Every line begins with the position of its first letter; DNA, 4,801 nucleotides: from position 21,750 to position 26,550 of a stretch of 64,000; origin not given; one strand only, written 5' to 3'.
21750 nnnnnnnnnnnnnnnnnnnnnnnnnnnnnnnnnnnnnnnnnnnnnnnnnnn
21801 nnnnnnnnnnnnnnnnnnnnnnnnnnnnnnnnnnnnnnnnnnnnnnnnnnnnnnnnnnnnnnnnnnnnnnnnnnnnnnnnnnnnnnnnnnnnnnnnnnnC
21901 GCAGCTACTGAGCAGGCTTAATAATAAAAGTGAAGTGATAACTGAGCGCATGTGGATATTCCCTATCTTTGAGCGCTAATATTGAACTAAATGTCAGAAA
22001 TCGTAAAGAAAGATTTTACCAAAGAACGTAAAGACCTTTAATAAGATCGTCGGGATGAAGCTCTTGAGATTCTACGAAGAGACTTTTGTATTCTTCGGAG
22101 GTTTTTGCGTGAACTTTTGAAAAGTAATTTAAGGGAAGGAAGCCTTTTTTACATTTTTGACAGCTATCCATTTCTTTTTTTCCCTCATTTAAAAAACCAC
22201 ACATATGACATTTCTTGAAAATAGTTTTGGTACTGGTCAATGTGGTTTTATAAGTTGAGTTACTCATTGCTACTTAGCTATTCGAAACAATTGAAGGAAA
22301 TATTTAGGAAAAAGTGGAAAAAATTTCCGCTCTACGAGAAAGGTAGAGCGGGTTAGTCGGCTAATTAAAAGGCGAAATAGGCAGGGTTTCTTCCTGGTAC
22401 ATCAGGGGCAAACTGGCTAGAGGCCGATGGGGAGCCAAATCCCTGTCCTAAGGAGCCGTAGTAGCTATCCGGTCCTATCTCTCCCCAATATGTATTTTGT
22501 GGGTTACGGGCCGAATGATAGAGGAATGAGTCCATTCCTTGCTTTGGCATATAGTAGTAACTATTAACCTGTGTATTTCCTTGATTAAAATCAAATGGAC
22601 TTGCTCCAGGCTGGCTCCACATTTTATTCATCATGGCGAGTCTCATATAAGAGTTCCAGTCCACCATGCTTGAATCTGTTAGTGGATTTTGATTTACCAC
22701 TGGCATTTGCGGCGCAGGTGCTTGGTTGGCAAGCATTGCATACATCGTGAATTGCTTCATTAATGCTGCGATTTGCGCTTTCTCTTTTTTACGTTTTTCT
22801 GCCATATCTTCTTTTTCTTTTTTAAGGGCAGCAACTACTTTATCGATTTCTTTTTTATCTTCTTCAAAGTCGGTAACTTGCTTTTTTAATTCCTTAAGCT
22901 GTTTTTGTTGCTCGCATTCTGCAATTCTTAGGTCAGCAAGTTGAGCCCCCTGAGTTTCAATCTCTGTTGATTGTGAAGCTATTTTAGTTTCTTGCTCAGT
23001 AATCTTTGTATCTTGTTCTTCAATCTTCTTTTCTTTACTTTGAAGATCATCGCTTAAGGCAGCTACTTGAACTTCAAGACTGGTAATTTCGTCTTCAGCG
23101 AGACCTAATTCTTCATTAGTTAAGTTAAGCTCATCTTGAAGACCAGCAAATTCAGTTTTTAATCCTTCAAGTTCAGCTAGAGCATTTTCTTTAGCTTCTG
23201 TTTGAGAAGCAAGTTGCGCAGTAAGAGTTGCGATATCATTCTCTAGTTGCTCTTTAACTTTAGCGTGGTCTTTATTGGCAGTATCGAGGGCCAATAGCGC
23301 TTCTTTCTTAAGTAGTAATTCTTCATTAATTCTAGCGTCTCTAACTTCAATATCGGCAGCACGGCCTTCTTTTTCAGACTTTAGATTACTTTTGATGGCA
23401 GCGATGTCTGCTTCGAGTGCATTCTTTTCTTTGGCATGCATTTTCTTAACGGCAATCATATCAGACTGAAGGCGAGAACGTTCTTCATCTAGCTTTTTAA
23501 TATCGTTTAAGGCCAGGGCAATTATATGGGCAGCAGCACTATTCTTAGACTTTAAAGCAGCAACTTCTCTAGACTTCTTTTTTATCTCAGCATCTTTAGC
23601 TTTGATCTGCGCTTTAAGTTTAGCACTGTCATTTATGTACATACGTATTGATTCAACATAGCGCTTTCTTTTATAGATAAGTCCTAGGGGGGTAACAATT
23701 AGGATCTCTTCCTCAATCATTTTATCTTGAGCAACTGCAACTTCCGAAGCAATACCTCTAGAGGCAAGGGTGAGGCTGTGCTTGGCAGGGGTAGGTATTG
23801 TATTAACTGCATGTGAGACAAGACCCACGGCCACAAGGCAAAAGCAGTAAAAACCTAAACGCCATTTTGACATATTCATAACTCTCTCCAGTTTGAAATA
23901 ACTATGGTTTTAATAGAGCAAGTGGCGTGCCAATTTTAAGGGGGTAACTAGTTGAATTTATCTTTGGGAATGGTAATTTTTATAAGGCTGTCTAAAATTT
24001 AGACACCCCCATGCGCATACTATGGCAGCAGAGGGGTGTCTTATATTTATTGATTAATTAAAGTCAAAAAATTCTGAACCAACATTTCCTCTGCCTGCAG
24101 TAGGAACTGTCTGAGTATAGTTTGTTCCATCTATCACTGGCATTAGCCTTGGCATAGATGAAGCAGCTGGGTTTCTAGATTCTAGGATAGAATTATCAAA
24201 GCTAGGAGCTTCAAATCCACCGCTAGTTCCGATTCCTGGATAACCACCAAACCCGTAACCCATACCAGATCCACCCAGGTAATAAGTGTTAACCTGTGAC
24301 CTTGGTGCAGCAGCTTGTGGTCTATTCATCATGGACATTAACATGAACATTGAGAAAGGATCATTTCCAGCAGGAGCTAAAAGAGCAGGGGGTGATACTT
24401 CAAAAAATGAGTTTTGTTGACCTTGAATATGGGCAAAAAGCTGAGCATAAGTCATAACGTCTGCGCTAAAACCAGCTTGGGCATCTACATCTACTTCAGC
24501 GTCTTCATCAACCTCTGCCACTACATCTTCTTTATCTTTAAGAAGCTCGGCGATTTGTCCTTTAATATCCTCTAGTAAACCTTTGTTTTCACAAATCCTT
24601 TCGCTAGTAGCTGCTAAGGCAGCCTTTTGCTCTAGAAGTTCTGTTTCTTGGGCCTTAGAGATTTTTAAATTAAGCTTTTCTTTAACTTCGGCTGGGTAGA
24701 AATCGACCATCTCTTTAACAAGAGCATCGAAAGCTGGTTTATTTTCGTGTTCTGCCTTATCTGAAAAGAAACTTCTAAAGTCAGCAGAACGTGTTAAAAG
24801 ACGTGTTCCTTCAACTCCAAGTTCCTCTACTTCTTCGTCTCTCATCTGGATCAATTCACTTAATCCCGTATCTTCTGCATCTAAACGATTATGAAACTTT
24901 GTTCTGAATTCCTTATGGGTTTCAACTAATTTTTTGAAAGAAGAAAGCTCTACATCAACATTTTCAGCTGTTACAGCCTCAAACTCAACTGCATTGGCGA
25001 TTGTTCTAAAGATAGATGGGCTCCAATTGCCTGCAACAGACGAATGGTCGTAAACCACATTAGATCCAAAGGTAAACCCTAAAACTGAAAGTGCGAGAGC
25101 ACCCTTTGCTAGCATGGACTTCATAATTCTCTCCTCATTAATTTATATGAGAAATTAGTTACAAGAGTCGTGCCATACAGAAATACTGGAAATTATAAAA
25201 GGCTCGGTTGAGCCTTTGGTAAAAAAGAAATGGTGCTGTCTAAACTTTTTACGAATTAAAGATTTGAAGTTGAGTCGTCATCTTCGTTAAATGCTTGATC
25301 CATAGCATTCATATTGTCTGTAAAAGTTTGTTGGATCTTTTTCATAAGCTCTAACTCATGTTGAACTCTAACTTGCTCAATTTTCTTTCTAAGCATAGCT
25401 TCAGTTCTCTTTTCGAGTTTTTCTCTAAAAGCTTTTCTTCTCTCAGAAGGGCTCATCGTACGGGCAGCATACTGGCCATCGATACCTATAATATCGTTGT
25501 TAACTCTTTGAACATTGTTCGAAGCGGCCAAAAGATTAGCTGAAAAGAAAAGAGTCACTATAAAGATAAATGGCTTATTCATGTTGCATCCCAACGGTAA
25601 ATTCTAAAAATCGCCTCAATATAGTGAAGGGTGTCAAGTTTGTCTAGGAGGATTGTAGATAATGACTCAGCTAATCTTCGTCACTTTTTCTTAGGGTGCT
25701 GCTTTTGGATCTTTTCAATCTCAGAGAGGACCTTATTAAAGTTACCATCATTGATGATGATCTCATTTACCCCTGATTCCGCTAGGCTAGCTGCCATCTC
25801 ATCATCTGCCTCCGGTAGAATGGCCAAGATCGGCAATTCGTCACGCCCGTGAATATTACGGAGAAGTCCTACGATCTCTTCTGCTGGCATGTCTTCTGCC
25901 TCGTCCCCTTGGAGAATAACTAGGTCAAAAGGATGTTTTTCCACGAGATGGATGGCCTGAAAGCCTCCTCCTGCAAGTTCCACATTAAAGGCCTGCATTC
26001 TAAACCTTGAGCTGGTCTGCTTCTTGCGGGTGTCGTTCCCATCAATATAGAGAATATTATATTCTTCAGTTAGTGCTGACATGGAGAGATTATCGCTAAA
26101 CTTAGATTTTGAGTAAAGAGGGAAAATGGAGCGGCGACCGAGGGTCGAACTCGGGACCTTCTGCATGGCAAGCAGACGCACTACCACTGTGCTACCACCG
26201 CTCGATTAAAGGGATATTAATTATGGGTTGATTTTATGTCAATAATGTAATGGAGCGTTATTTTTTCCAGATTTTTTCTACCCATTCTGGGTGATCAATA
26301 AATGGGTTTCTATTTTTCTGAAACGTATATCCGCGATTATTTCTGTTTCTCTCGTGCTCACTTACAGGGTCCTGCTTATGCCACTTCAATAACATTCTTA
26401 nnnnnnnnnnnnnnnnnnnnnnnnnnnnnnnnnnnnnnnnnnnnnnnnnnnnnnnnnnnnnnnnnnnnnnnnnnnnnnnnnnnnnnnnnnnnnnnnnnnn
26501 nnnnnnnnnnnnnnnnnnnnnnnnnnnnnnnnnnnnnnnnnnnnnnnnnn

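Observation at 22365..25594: Two paralogous exported coiled-coil proteins, each behind its own sigma-54-type promoter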

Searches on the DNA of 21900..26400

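Call 63: search_rna_families(source=window, start=21900, end=26400, threshold=evalue, max_evalue=1)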
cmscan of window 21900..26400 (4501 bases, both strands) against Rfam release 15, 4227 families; matches with E-value up to 1: 2.
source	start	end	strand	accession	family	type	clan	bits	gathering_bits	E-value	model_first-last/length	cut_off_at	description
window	26130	26201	-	RF00005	tRNA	Gene; tRNA;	CL00001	62.7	29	2.3e-12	1-71/71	no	tRNA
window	25759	25809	-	RF01119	sR32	Gene; snRNA; snoRNA; CD-box;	-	15.5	40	0.8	1-57/57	no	Small nucleolar RNA sR32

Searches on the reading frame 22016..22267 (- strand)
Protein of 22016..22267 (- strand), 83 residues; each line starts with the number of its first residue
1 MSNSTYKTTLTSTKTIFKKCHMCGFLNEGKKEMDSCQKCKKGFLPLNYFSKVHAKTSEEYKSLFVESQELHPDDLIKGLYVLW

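Call 4: search_protein_families(library=pfam, proteins=[window:22016-22267:-], max_evalue=0.1)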
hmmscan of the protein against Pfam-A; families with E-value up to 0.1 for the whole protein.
window:22016-22267:- (83 aa): 3 families
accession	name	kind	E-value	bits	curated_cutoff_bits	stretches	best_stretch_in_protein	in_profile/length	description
PF21349.2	RUBY_RBDX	-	0.013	15.3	26.5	1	19-40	2-23/30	Rubrerythrin, rubredoxin-like domain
PF18716.7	VATC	-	0.019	15.2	26.6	1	32-51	2-21/43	Vms1-associating treble clef domain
PF14369.11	Zn_ribbon_19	-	0.056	14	30.8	0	20-44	5-32/35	zinc-ribbon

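Call 41: search_protein_families(library=ncbifam, proteins=[window:22016-22267:-], max_evalue=0.1)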
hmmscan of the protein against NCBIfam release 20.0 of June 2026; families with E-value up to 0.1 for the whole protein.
window:22016-22267:- (83 aa): 1 family
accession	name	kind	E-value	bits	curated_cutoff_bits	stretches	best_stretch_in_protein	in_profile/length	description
NF045767.1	RuberyRbr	equivalog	0.00034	20.7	200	1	8-51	149-189/194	rubrerythrin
